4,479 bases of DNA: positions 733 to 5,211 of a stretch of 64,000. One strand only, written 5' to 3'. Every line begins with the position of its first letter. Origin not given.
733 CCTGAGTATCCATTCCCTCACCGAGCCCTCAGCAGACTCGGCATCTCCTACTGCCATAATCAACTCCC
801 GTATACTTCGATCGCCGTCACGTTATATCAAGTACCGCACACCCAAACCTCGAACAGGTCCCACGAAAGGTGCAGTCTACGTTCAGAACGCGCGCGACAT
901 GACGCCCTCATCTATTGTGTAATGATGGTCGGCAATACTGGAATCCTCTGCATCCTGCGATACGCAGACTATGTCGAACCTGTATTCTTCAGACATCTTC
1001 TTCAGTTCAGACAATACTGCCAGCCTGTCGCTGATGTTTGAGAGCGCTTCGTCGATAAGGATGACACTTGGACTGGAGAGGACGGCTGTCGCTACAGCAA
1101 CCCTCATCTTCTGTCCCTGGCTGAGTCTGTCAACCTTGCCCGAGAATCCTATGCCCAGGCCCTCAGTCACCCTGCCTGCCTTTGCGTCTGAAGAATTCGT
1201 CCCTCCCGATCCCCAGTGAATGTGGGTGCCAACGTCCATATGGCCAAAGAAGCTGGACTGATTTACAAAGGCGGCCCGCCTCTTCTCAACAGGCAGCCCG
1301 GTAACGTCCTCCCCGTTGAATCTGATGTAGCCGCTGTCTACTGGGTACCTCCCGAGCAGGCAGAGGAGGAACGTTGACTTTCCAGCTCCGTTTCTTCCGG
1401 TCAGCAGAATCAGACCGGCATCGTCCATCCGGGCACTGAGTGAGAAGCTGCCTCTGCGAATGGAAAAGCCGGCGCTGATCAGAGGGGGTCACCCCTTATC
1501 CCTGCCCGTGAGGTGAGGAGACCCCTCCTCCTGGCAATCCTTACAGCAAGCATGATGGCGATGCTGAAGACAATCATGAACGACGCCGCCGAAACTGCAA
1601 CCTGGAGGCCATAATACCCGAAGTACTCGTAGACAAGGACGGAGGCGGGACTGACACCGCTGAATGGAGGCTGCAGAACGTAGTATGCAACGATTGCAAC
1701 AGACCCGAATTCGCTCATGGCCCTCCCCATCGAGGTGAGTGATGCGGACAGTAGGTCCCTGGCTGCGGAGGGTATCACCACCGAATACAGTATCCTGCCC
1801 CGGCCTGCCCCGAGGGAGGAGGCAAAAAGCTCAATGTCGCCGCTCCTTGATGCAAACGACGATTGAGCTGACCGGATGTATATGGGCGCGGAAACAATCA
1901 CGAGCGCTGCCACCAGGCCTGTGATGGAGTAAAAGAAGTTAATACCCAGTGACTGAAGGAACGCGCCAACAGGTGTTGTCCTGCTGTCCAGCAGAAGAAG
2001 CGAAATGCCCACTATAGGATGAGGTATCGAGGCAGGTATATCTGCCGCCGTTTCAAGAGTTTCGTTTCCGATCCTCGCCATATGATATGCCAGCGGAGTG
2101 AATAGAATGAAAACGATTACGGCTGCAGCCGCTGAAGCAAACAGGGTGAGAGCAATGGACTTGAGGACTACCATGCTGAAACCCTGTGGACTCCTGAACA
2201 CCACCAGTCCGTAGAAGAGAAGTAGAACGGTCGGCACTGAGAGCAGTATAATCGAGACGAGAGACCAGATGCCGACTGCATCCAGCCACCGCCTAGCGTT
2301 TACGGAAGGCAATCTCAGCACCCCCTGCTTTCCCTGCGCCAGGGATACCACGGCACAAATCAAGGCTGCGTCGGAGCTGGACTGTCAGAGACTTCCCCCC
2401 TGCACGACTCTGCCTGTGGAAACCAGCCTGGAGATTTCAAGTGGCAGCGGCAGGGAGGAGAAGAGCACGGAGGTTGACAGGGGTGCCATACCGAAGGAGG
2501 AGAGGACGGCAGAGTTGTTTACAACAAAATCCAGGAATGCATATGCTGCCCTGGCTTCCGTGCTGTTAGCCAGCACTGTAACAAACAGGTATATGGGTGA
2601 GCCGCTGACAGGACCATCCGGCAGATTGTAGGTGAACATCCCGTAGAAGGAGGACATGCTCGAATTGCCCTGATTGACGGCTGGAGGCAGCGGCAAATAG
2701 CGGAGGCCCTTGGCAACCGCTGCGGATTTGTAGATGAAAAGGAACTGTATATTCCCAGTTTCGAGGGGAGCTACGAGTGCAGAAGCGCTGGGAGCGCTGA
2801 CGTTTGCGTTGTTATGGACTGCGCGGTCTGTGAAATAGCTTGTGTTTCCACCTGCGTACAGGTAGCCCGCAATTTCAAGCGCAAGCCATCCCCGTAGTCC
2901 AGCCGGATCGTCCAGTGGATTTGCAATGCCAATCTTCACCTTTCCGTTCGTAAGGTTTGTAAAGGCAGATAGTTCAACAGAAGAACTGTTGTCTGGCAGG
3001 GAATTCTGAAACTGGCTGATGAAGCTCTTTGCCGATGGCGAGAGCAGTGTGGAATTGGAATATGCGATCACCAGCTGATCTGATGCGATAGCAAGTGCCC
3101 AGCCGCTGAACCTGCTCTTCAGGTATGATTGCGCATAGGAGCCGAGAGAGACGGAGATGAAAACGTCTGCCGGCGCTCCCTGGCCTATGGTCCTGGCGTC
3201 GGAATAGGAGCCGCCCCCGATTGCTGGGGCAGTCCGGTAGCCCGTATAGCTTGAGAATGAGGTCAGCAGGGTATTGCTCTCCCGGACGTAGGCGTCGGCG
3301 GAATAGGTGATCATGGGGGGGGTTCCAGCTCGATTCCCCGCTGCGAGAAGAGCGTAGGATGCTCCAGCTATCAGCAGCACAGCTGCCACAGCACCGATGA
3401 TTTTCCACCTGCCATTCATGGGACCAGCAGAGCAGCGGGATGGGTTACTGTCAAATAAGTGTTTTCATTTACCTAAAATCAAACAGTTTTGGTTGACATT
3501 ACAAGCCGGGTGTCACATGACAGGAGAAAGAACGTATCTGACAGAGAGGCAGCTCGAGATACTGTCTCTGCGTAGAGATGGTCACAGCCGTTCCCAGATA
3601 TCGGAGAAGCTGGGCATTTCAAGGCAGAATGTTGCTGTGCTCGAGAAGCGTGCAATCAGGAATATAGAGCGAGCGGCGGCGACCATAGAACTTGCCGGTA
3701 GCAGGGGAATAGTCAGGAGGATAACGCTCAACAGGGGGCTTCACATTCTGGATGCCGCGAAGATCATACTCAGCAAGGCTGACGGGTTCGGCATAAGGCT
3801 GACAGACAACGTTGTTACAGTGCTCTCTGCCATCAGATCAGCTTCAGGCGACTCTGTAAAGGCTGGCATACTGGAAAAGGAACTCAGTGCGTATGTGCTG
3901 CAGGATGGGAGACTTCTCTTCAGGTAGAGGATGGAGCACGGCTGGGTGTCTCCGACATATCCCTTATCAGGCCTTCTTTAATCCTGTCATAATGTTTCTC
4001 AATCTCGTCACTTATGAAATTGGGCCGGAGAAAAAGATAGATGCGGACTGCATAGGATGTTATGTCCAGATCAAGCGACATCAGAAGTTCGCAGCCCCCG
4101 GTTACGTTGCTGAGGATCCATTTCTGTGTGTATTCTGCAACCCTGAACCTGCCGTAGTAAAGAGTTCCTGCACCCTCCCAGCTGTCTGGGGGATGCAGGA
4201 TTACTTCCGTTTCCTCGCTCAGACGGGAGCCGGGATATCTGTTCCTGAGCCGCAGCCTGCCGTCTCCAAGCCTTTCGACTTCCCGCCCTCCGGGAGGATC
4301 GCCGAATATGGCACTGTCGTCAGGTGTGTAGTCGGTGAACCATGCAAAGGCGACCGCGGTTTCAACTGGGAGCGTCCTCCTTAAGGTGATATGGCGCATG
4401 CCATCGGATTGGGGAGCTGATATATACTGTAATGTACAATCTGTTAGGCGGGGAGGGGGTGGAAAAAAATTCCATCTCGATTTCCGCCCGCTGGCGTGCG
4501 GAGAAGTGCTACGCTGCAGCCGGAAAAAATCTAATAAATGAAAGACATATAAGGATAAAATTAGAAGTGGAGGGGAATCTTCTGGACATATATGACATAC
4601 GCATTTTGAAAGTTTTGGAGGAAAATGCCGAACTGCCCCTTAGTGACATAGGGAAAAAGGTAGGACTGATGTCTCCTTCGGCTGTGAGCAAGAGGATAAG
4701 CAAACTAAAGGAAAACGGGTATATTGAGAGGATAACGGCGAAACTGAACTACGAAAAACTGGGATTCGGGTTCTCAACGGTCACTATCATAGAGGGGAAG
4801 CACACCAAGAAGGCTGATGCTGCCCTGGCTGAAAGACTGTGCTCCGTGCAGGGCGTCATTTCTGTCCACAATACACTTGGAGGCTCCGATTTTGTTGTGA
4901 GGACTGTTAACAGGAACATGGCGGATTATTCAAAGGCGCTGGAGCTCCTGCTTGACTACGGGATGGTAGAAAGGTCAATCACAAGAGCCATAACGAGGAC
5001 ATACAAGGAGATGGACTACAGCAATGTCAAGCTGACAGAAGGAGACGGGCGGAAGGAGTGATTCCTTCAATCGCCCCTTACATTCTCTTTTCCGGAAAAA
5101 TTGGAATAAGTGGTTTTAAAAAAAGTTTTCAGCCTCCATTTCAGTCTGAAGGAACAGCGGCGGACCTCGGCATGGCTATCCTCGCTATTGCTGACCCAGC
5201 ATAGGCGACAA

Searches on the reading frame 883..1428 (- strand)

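Call 45: search_protein_families(library=pfam, max_evalue=0.00001, proteins=[window:883-1428:-])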
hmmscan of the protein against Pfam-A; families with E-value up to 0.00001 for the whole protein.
window:883-1428:- (181 aa): 2 families
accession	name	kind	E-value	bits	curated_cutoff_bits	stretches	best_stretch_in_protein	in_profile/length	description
PF00005.33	ABC_tran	-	2.8e-21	77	25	1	6-129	13-136/137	ABC transporter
PF13401.12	AAA_22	-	1.1e-06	29.4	27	1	3-154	4-119/130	AAA domain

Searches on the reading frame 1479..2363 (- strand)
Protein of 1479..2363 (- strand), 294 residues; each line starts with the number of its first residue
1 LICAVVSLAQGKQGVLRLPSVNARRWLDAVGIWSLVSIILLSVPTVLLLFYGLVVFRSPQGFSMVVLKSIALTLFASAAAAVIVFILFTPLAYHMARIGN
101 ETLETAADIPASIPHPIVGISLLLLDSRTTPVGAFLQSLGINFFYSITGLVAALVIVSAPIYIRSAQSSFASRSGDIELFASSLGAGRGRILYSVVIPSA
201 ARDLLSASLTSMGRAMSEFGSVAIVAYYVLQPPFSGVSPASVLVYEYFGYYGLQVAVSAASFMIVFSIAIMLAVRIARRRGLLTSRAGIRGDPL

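Call 45: search_protein_families(library=pfam, max_evalue=0.00001, proteins=[window:1479-2363:-])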
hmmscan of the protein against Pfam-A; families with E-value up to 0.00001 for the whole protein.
window:1479-2363:- (294 aa): 1 family
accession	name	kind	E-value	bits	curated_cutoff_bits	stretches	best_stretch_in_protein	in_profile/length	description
PF00528.27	BPD_transp_1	-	7.7e-07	29.5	26.4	1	93-280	10-181/184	Binding-protein-dependent transport system inner membrane component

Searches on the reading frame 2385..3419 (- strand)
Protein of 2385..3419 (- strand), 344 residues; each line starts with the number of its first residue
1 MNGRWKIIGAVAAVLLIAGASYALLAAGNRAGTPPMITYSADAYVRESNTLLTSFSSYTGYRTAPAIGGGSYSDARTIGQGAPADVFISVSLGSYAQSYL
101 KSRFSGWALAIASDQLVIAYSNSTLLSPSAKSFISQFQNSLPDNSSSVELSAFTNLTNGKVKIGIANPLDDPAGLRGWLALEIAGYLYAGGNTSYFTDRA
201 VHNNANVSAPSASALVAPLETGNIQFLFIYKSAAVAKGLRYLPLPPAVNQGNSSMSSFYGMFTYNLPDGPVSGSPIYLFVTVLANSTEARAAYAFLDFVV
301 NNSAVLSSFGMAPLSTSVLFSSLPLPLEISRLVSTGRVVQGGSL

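Call 45: search_protein_families(library=pfam, max_evalue=0.00001, proteins=[window:2385-3419:-])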
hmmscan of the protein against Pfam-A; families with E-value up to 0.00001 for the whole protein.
window:2385-3419:- (344 aa): 2 families
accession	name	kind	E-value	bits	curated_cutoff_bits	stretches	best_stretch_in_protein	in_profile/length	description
PF13531.11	SBP_bac_11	-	4.9e-22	79.3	25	1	52-306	17-221/227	Bacterial extracellular solute-binding protein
PF01547.30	SBP_bac_1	-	3.1e-09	37.7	26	1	67-303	31-304/307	Bacterial extracellular solute-binding protein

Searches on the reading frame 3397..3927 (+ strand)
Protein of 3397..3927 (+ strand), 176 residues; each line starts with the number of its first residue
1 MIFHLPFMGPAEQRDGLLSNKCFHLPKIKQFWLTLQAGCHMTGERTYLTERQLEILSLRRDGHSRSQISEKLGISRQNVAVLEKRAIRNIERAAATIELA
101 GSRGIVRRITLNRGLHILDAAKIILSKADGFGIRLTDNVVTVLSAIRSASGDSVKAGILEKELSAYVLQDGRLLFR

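Call 45: search_protein_families(library=pfam, max_evalue=0.00001, proteins=[window:3397-3927:+])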
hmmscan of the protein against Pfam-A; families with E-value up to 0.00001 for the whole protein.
window:3397-3927:+ (176 aa): 3 families
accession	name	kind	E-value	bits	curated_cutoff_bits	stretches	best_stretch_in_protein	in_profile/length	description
PF14601.11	TFX_C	-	1.6e-10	41.3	27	1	93-173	1-81/83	DNA_binding protein, TFX, C-term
PF04545.22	Sigma70_r4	-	3e-06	27.1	24.1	1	48-90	5-48/50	Sigma-70, region 4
PF00196.25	GerE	-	4.6e-06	26.6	23.5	1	48-85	3-40/57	Bacterial regulatory proteins, luxR family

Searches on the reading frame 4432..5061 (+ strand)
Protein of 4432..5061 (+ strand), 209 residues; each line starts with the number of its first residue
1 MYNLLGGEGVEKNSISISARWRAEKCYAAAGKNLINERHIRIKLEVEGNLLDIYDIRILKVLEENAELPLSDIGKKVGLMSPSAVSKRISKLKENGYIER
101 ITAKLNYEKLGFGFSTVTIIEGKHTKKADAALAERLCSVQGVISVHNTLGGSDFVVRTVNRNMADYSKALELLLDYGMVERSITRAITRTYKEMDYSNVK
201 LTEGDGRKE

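Call 45: search_protein_families(library=pfam, max_evalue=0.00001, proteins=[window:4432-5061:+])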
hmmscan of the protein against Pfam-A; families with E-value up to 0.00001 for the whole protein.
window:4432-5061:+ (209 aa): 3 families
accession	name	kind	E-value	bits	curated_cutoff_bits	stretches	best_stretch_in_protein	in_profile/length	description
PF13412.12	HTH_24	-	1.3e-11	44.4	21.9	1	51-99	1-48/48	Winged helix-turn-helix DNA-binding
PF13404.12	HTH_AsnC-type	-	1.4e-10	41.3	27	1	51-93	1-42/42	AsnC-type helix-turn-helix domain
PF01037.27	AsnC_trans_reg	-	2.6e-06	27.7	25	1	129-174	11-57/73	Lrp/AsnC ligand binding domain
